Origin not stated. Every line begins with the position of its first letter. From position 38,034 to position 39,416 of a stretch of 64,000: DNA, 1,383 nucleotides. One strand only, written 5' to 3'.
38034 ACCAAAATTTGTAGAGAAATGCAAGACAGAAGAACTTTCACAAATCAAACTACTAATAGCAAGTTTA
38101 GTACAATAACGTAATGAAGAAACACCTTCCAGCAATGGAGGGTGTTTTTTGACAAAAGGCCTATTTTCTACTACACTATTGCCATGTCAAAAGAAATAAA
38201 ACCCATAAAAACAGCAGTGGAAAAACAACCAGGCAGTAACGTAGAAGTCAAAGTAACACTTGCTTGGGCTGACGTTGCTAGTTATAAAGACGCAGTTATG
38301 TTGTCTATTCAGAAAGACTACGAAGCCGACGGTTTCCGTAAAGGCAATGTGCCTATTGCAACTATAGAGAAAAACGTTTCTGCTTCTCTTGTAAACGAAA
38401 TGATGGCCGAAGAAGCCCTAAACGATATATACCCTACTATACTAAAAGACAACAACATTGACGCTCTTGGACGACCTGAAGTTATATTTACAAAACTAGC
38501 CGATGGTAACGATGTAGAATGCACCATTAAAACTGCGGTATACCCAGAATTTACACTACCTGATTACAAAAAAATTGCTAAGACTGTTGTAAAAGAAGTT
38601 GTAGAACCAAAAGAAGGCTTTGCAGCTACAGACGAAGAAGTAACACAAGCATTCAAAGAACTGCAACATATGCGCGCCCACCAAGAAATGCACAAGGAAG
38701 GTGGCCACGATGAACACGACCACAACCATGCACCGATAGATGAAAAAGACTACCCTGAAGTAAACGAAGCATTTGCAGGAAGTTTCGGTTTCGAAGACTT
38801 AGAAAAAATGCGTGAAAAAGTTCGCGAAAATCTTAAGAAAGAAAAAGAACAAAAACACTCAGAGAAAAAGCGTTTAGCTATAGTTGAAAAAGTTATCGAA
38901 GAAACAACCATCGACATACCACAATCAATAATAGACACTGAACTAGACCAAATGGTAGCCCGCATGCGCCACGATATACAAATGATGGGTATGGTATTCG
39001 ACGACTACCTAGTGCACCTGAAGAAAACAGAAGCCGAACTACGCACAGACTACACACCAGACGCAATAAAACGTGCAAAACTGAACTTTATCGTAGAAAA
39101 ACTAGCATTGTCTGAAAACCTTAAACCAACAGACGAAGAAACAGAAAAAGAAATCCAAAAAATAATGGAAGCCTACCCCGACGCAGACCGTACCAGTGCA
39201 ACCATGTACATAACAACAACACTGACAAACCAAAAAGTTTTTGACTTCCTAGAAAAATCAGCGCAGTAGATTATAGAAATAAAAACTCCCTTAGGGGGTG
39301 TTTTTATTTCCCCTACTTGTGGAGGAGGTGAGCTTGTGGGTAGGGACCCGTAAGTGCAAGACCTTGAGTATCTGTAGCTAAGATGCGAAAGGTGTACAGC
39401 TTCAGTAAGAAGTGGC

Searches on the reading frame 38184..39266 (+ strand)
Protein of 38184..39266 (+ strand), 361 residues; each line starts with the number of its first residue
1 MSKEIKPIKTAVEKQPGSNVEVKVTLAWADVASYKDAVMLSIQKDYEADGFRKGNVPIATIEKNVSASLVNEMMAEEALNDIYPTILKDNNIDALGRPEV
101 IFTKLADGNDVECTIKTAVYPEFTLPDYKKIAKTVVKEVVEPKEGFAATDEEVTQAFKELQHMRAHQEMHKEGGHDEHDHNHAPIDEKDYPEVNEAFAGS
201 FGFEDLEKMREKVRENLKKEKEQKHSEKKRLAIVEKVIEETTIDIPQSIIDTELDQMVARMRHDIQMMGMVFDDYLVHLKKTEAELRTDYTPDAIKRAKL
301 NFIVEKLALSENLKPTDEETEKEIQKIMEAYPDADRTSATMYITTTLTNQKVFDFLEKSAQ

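Call 10: find_related_loci(query=window:38184-39266:+, collection=genome_contigs, flank=4000)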
Query window:38184-39266:+ (361 aa) in genome_contigs; peptide patterns used: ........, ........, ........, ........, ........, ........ (x = any residue, [..] = any of these).
94 stretches matched a pattern; 4 encode a relative of the query (tblastn E <= 1e-3); 3 distinct loci.
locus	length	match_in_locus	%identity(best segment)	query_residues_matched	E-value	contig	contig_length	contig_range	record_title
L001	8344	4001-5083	94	1-361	0e+0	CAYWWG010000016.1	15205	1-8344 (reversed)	MAG TPA_asm: uncultured Candidatus Saccharibacteria bacterium isolate SRP135725_co1_60 genome assembly, contig: NODE_514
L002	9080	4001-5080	97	1-360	0e+0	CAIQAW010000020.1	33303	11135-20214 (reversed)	Candidatus Nomurabacteria bacterium isolate Kiruna_bin-09228 genome assembly, contig: bin-09228:20/82, whole genome shot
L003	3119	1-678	92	135-360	2e-140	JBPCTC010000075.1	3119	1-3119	MAG: Minisyncoccia bacterium S1Ck117_886099_flag_1_multi_5.0000_len_3119, whole genome shotgun sequence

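Call 24: find_homologous_proteins(query=window:38184-39266:+, max_evalue=1e-20)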
Query window:38184-39266:+ (361 aa): 430 proteins with E <= 1e-20 among 3124 candidates; the best 120 are listed.
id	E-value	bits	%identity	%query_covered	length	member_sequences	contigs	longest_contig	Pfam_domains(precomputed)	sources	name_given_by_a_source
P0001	9.3e-219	743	94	100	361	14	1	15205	PF05697.19,PF05698.20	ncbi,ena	-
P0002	3.2e-117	410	53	97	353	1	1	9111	PF05697.19,PF05698.20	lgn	-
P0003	5.2e-117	409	54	97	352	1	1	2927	PF05697.19,PF05698.20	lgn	-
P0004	6.0e-115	402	54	97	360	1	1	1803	PF05697.19,PF05698.20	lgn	-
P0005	8.5e-115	402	53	97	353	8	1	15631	PF05697.19,PF05698.20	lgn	-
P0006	1.7e-114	401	53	97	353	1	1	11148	PF05697.19,PF05698.20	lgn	-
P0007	2.3e-114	400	53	97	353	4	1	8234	PF05697.19,PF05698.20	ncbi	-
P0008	4.6e-114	399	53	97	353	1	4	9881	PF05697.19,PF05698.20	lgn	-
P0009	1.1e-113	398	54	95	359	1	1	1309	PF05697.19,PF05698.20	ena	-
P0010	1.3e-113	398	56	98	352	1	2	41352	PF05697.19,PF05698.20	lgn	-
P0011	3.1e-113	397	55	93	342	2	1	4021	PF05697.19,PF05698.20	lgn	-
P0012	4.7e-113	396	54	97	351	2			PF05697.19,PF05698.20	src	-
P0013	1.5e-112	394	53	97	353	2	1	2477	PF05697.19,PF05698.20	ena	-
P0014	4.4e-110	386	52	97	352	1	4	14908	PF05697.19,PF05698.20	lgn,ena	-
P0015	2.3e-109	384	53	94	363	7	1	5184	PF05697.19,PF05698.20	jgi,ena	-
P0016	1.0e-105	372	50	96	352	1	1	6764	PF05697.19,PF05698.20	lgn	-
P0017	2.4e-100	354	48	98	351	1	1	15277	PF05697.19,PF05698.20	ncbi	-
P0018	5.9e-92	327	45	96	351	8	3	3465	PF05697.19,PF05698.20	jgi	jgi:FKBP-type peptidyl-prolyl cis-trans isomerase (trigger factor)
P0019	7.9e-92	326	45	96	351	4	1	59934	PF05697.19,PF05698.20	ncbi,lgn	-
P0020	5.8e-83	297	46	96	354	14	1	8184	PF05697.19,PF05698.20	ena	-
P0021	6.1e-82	294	45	97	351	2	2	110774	PF05697.19,PF05698.20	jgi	jgi:FKBP-type peptidyl-prolyl cis-trans isomerase (trigger factor)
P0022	9.8e-81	290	46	95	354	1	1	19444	PF05697.19,PF05698.20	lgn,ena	-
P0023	2.9e-80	288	45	97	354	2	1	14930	PF05697.19,PF05698.20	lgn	-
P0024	2.9e-79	285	44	97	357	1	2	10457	PF05697.19,PF05698.20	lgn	-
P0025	1.3e-78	283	44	97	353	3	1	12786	PF05697.19,PF05698.20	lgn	-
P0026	1.6e-78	282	43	97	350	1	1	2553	PF05697.19,PF05698.20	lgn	-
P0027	2.5e-78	282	45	96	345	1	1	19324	PF05697.19,PF05698.20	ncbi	-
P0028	4.9e-78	281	41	96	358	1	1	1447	PF05697.19,PF05698.20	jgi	-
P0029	5.9e-78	281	44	97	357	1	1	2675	PF05697.19,PF05698.20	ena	-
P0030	1.2e-77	280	44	97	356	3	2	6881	PF05697.19,PF05698.20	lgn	-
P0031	1.4e-77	279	43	97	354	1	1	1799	PF05697.19,PF05698.20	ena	-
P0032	1.8e-77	279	44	97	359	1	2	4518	PF05697.19,PF05698.20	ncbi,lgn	-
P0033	1.8e-77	279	44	96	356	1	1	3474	PF05697.19,PF05698.20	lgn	-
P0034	9.1e-77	277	43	96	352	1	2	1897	PF05697.19,PF05698.20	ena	-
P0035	1.0e-76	277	43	97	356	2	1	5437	PF05697.19,PF05698.20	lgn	-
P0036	1.1e-76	276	43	95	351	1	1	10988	PF05697.19,PF05698.20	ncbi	-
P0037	1.2e-76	276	43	97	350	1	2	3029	PF05697.19,PF05698.20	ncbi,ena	ncbi:MAG: trigger factor [Patescibacteria group bacterium]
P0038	1.3e-76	276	43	97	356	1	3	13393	PF05697.19,PF05698.20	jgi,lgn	jgi:trigger factor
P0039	1.3e-76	276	45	97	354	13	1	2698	PF05697.19,PF05698.20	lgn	-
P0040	1.5e-76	276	43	97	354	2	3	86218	PF05697.19,PF05698.20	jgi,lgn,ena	-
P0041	1.9e-75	272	43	94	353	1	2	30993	PF05697.19,PF05698.20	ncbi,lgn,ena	-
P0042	2.7e-75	272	40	96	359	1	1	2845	PF05697.19,PF05698.20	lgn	-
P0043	3.1e-75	272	42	96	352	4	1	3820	PF05697.19,PF05698.20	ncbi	-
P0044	7.5e-75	270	42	97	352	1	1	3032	PF05697.19,PF05698.20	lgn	-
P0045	7.5e-75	270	43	97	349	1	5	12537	PF05697.19,PF05698.20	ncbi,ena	-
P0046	7.6e-75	270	43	97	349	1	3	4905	PF05697.19,PF05698.20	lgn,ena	-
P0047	9.0e-75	270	42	96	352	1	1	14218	PF05697.19,PF05698.20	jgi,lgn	jgi:trigger factor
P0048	1.5e-74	269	43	97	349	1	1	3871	PF05697.19,PF05698.20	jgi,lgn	jgi:FKBP-type peptidyl-prolyl cis-trans isomerase (trigger factor)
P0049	1.5e-74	269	43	97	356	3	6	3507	PF05697.19,PF05698.20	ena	-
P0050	1.5e-74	269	42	97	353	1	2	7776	PF05697.19,PF05698.20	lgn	-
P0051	1.7e-74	269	42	97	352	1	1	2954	PF05697.19,PF05698.20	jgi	jgi:FKBP-type peptidyl-prolyl cis-trans isomerase (trigger factor)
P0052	3.0e-74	268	42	98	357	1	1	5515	PF05697.19,PF05698.20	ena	-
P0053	3.5e-74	268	42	98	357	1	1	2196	PF05697.19,PF05698.20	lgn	-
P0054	4.3e-74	268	42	97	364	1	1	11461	PF05697.19,PF05698.20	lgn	-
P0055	4.8e-74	268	44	94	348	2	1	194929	PF05697.19,PF05698.20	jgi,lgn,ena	jgi:FKBP-type peptidyl-prolyl cis-trans isomerase (trigger factor)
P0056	5.0e-74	268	43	97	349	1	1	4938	PF05697.19,PF05698.20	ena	-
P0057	5.1e-74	268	41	97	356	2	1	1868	PF05697.19,PF05698.20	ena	-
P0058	8.6e-74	267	42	97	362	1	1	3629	PF05697.19,PF05698.20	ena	-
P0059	8.9e-74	267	41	97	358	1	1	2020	PF05697.19,PF05698.20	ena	-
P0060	1.3e-73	266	42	97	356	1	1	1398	PF05697.19,PF05698.20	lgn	-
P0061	1.5e-73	266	43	95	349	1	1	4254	PF05697.19,PF05698.20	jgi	jgi:trigger factor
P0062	2.3e-73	266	43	97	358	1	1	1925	PF05697.19,PF05698.20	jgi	jgi:trigger factor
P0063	2.6e-73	265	42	97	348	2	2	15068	PF05697.19,PF05698.20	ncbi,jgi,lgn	ncbi:MAG: FKBP-type peptidyl-prolyl cis-trans isomerase (trigger factor) [Candidatus Paceibacteria b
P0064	2.8e-73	265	43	97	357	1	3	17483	PF05697.19,PF05698.20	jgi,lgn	jgi:trigger factor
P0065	3.4e-73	265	43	97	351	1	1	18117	PF05697.19,PF05698.20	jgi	jgi:trigger factor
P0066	3.5e-73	265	42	99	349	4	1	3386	PF05697.19,PF05698.20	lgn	-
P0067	4.1e-73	265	43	97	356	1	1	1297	PF05697.19,PF05698.20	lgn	-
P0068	4.3e-73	265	42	97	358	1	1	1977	PF05697.19,PF05698.20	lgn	-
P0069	5.5e-73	264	41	97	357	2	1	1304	PF05697.19,PF05698.20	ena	-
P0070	5.6e-73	264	43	97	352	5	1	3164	PF05697.19,PF05698.20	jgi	jgi:trigger factor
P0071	5.6e-73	264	43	97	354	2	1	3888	PF05697.19,PF05698.20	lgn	-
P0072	9.6e-73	263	41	98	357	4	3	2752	PF05697.19,PF05698.20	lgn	-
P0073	1.1e-72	263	41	96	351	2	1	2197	PF05697.19,PF05698.20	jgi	-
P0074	1.1e-72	263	43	97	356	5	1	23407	PF05697.19,PF05698.20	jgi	jgi:trigger factor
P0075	1.3e-72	263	42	97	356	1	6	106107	PF05697.19,PF05698.20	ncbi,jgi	jgi:trigger factor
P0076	1.4e-72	263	41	96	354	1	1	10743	PF05697.19,PF05698.20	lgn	-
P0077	1.5e-72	263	43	97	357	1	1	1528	PF05697.19,PF05698.20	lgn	-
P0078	2.1e-72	262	42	95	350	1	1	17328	PF05697.19,PF05698.20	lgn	-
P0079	2.2e-72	262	41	97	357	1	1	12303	PF05697.19,PF05698.20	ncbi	-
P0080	2.5e-72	262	40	97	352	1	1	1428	PF05697.19,PF05698.20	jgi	-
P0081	2.5e-72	262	40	97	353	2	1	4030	PF05697.19,PF05698.20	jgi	jgi:trigger factor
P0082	3.1e-72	262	42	97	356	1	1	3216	PF05697.19,PF05698.20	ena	-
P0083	4.7e-72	261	41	97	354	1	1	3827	PF05697.19,PF05698.20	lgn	-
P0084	1.0e-71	260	42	97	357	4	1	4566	PF05697.19,PF05698.20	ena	-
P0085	1.2e-71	260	43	97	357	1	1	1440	PF05697.19,PF05698.20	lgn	-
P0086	1.2e-71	260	42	97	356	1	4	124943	PF05697.19,PF05698.20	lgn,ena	-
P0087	1.2e-71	260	42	97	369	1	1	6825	PF05697.19,PF05698.20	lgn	-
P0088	1.3e-71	260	39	95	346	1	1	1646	PF05697.19,PF05698.20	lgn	-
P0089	1.5e-71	260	43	97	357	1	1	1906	PF05697.19,PF05698.20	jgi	-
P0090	2.2e-71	259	43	97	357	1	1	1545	PF05697.19,PF05698.20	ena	-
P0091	2.7e-71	259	41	98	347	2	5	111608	PF05697.19,PF05698.20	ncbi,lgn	-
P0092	3.6e-71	258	42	97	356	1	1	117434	PF05697.19,PF05698.20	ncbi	-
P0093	4.2e-71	258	41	98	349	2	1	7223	PF05697.19,PF05698.20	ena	-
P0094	4.4e-71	258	41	97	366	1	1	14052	PF05697.19,PF05698.20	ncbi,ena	-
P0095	4.8e-71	258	42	97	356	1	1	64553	PF05697.19,PF05698.20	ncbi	-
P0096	5.0e-71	258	41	97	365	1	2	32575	PF05697.19,PF05698.20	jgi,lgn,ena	-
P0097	5.3e-71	258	42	98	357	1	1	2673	PF05697.19,PF05698.20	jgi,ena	-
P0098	5.7e-71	258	41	97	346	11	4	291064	PF05697.19,PF05698.20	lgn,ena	-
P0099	5.8e-71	258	41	98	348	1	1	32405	PF05697.19,PF05698.20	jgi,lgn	-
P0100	7.4e-71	257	41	97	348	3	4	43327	PF05697.19,PF05698.20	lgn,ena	-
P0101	8.3e-71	257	41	98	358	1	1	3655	PF05697.19,PF05698.20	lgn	-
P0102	8.9e-71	257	42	97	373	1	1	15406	PF05697.19,PF05698.20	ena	-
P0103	1.1e-70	257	42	97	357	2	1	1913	PF05697.19,PF05698.20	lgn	-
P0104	1.1e-70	257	42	97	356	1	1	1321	PF05697.19,PF05698.20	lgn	-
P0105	1.2e-70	257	40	97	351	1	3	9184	PF05697.19,PF05698.20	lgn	-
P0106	1.4e-70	256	41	97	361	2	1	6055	PF05697.19,PF05698.20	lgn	-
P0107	1.5e-70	256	40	97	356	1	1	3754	PF05697.19,PF05698.20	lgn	-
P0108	1.9e-70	256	42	94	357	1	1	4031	PF05697.19,PF05698.20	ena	-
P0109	2.3e-70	256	42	97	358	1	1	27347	PF05697.19,PF05698.20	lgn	-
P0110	2.9e-70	255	42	97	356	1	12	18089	PF05697.19,PF05698.20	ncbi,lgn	-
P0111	3.1e-70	255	41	98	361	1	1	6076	PF05697.19,PF05698.20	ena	-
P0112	4.1e-70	255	41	98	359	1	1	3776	PF05697.19,PF05698.20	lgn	-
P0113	4.3e-70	255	42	97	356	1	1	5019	PF05697.19,PF05698.20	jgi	-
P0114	4.5e-70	255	41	97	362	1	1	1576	PF05697.19,PF05698.20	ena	-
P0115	6.2e-70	254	40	96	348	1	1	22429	PF05697.19,PF05698.20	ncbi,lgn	-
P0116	6.8e-70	254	40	91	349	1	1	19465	PF05697.19,PF05698.20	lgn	-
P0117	7.6e-70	254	42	97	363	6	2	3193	PF05697.19,PF05698.20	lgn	-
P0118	8.3e-70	254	40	95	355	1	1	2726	PF05697.19,PF05698.20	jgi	jgi:FKBP-type peptidyl-prolyl cis-trans isomerase (trigger factor)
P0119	1.2e-69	253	42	97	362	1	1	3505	PF05697.19,PF05698.20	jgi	-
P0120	1.3e-69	253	39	96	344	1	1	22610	PF05697.19,PF05698.20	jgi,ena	-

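Call 25: list_cluster_members(proteins=[P0001])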
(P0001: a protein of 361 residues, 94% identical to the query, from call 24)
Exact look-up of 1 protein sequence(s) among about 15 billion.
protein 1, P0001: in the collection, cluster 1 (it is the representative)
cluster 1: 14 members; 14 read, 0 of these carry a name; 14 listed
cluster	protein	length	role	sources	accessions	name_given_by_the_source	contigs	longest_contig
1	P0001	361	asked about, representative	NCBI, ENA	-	-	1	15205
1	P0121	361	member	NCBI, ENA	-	-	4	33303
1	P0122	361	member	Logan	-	-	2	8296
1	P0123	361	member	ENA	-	-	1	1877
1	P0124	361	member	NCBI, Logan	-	-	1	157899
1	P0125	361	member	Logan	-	-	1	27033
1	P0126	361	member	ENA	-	-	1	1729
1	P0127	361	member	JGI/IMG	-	-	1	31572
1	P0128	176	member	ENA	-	-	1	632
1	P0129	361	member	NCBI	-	-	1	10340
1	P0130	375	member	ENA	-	-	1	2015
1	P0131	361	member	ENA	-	-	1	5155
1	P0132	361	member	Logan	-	-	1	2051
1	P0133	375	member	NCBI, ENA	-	-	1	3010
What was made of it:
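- Among relatives with Tig at least 90% identical (cluster of 14, call 25), the spacer takes these forms: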

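Call 26: find_encoding_contigs(protein=P0124, flank=10000, max_places=5)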
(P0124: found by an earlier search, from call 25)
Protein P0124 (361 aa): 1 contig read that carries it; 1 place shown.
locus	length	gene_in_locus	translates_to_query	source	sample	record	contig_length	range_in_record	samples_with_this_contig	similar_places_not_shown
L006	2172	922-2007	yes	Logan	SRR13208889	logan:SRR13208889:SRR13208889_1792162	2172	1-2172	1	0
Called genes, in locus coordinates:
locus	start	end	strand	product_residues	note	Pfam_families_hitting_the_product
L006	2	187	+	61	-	?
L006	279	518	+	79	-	PF04014:MazE_antitoxin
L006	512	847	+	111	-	PF02452:PemK_toxin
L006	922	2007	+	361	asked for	PF05697:Trigger_N, PF05698:Trigger_C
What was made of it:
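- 38184..39269 (+): tig (trigger factor), 361 aa. Homologs are 361 aa with PF05697/PF05698 (calls 24, 26).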

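Call 27: find_encoding_contigs(protein=P0125, flank=10000, max_places=5)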
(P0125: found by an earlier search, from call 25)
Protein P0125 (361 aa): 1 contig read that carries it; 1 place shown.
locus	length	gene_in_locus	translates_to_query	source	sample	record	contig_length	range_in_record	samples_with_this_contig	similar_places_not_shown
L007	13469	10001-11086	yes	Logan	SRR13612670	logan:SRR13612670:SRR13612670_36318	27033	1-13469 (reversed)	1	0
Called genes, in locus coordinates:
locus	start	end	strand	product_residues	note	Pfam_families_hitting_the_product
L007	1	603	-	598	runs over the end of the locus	PF05157:MshEN, PF00437:T2SSE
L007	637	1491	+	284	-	PF01156:IU_nuc_hydro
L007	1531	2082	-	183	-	PF01467:CTP_transf_like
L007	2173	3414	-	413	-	PF00579:tRNA-synt_1b, PF22421:SYY_C-terminal, PF01479:S4 (weak)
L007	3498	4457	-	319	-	-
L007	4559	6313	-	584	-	PF01411:tRNA-synt_2c, PF07973:tRNA_SAD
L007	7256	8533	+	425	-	PF08529:NusA_N, PF13184:KH_NusA_1st, PF26594:KH_NusA_2nd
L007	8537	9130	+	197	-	PF00719:Pyrophosphatase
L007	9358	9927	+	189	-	-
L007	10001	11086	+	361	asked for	PF05697:Trigger_N, PF05698:Trigger_C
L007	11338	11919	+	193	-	PF00574:CLP_protease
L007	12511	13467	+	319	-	?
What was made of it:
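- Checked: Flanking genes: they are tig (PF05697/PF05698) and clpP (PF00574) (calls 26, 27).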

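Call 28: find_encoding_contigs(protein=P0127, flank=10000, max_places=5)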
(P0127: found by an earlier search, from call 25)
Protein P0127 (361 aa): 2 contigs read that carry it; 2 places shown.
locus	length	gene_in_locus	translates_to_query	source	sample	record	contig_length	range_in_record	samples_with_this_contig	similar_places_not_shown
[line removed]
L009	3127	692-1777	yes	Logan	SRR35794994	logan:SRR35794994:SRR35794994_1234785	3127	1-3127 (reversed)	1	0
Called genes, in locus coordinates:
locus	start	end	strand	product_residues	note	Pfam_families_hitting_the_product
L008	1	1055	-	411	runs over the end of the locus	PF00579:tRNA-synt_1b, PF22421:SYY_C-terminal, PF01479:S4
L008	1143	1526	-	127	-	-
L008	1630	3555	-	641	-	PF01411:tRNA-synt_2c, PF07973:tRNA_SAD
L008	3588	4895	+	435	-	PF08529:NusA_N, PF13184:KH_NusA_1st, PF26594:KH_NusA_2nd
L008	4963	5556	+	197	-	PF00719:Pyrophosphatase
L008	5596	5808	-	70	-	-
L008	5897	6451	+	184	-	-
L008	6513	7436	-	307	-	PF04545:Sigma70_r4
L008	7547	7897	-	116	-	-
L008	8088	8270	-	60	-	-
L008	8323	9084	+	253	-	PF01978:TrmB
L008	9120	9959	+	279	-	PF02498:Bro-N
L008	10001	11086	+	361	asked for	PF05697:Trigger_N, PF05698:Trigger_C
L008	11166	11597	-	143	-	PF13620:CarboxypepD_reg (weak), PF13715:CarbopepD_reg_2 (weak)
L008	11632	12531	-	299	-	?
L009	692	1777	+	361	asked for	PF05697:Trigger_N, PF05698:Trigger_C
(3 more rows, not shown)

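Call 29: find_encoding_contigs(protein=P0121, flank=10000, max_places=6)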
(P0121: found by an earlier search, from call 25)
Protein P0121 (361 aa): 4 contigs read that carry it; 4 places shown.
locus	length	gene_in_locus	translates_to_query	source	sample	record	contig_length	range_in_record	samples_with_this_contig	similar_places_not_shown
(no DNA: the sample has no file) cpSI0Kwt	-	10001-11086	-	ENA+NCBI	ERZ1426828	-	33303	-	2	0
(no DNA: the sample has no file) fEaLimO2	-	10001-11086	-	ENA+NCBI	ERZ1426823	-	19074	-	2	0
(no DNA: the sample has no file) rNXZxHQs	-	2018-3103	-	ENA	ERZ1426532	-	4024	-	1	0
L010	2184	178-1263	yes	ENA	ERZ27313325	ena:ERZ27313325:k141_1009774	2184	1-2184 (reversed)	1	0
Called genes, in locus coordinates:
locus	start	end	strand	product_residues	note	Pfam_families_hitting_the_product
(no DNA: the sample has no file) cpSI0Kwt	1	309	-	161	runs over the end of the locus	-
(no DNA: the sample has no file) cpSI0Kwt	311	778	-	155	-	-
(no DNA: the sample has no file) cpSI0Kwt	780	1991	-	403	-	PF28597:T2SSF_N, PF00482:T2SSF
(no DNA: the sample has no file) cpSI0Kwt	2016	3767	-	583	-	PF05157:MshEN, PF00437:T2SSE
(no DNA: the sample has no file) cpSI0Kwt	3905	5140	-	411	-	PF00579:tRNA-synt_1b, PF22421:SYY_C-terminal, PF01479:S4 (weak)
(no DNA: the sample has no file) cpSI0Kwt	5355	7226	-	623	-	PF01411:tRNA-synt_2c, PF07973:tRNA_SAD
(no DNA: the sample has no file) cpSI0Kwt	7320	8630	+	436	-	PF08529:NusA_N, PF13184:KH_NusA_1st, PF26594:KH_NusA_2nd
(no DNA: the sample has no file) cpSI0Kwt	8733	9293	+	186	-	PF00719:Pyrophosphatase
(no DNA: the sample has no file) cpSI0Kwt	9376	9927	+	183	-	-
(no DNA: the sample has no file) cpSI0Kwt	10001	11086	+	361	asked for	PF05697:Trigger_N, PF05698:Trigger_C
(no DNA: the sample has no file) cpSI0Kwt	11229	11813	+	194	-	PF00574:CLP_protease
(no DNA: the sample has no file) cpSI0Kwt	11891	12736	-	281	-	PF06056:Terminase_5 (weak), PF13384:HTH_23 (weak), PF13565:HTH_32 (faint), PF00665:rve, PF13683:rve_3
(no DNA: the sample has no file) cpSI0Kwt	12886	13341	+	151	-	-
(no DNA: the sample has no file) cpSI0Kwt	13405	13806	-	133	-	-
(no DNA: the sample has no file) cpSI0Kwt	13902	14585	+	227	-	-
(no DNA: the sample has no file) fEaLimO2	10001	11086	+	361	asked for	PF05697:Trigger_N, PF05698:Trigger_C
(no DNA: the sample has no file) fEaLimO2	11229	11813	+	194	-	PF00574:CLP_protease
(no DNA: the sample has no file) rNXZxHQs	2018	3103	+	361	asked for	PF05697:Trigger_N, PF05698:Trigger_C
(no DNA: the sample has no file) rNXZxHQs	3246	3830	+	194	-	PF00574:CLP_protease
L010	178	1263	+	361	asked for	PF05697:Trigger_N, PF05698:Trigger_C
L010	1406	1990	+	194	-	PF00574:CLP_protease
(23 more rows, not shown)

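Call 37: find_encoding_contigs(protein=P0122, flank=10000, max_places=4)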
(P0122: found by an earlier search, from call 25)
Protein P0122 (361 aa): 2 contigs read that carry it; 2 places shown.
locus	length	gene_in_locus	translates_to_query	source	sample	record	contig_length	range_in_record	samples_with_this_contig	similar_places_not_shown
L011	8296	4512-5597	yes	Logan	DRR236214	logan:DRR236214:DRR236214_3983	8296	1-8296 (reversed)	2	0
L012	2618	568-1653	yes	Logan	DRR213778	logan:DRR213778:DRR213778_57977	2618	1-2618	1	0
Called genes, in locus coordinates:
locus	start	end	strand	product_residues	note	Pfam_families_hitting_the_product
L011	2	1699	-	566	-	?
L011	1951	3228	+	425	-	PF08529:NusA_N, PF13184:KH_NusA_1st, PF26594:KH_NusA_2nd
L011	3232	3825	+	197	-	PF00719:Pyrophosphatase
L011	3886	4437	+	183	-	-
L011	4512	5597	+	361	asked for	PF05697:Trigger_N, PF05698:Trigger_C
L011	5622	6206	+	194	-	PF00574:CLP_protease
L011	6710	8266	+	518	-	PF12072:RNase_Y_N, PF00013:KH_1 (faint), PF01966:HD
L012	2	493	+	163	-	?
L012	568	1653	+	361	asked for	PF05697:Trigger_N, PF05698:Trigger_C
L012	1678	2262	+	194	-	PF00574:CLP_protease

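Call 38: find_encoding_contigs(protein=P0129, flank=10000, max_places=4)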
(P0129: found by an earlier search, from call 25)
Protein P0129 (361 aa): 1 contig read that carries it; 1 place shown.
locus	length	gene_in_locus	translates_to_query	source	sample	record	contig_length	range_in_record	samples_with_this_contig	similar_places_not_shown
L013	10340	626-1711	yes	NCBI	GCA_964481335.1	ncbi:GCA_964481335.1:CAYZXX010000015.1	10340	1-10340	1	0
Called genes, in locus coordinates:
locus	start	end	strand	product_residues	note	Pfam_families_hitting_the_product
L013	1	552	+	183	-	?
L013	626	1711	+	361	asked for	PF05697:Trigger_N, PF05698:Trigger_C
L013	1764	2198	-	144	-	PF13620:CarboxypepD_reg (weak)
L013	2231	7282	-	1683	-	PF10102:DUF2341, PF13385:Laminin_G_3, PF00041:fn3, PF25059:FN3_DSCAM-DSCAML_C, PF10102:DUF2341, PF13385:Laminin_G_3, PF00041:fn3, PF00041:fn3, +8 more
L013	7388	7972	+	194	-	PF00574:CLP_protease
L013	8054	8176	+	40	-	-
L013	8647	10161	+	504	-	PF12072:RNase_Y_N, PF00013:KH_1 (weak), PF01966:HD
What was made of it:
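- This junction has hosted large insertions in sister strains (calls 28, 38).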

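Call 39: find_encoding_contigs(protein=P0131, flank=10000, max_places=4)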
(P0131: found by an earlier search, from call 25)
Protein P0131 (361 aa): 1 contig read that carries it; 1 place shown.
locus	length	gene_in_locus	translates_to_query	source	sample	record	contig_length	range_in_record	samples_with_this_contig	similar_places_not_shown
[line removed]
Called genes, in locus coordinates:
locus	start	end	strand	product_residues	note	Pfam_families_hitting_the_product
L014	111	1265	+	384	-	PF13241:NAD_binding_7 (faint), PF07885:Ion_trans_2, PF02254:TrkA_N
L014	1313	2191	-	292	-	PF27765:UCP032817-like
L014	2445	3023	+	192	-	-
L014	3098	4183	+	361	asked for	PF05697:Trigger_N, PF05698:Trigger_C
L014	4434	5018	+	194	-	PF00574:CLP_protease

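Call 40: find_encoding_contigs(protein=P0130, flank=10000, max_places=4)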
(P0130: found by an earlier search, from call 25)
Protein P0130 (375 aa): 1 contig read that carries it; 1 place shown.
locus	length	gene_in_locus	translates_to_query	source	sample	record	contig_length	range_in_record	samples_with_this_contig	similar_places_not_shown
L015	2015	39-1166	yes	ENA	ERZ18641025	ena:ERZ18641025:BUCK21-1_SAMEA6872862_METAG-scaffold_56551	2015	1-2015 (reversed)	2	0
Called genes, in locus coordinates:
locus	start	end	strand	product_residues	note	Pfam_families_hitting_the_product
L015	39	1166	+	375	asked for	PF05697:Trigger_N, PF05698:Trigger_C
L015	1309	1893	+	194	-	PF00574:CLP_protease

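Call 41: find_encoding_contigs(protein=P0132, flank=10000, max_places=4)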
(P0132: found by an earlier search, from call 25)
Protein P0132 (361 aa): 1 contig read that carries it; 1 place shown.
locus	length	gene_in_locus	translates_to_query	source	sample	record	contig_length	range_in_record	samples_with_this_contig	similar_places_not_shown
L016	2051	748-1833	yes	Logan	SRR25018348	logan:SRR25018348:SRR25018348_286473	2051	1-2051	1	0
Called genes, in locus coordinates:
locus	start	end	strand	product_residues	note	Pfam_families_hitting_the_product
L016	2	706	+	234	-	?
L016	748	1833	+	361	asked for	PF05697:Trigger_N, PF05698:Trigger_C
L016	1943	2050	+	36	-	?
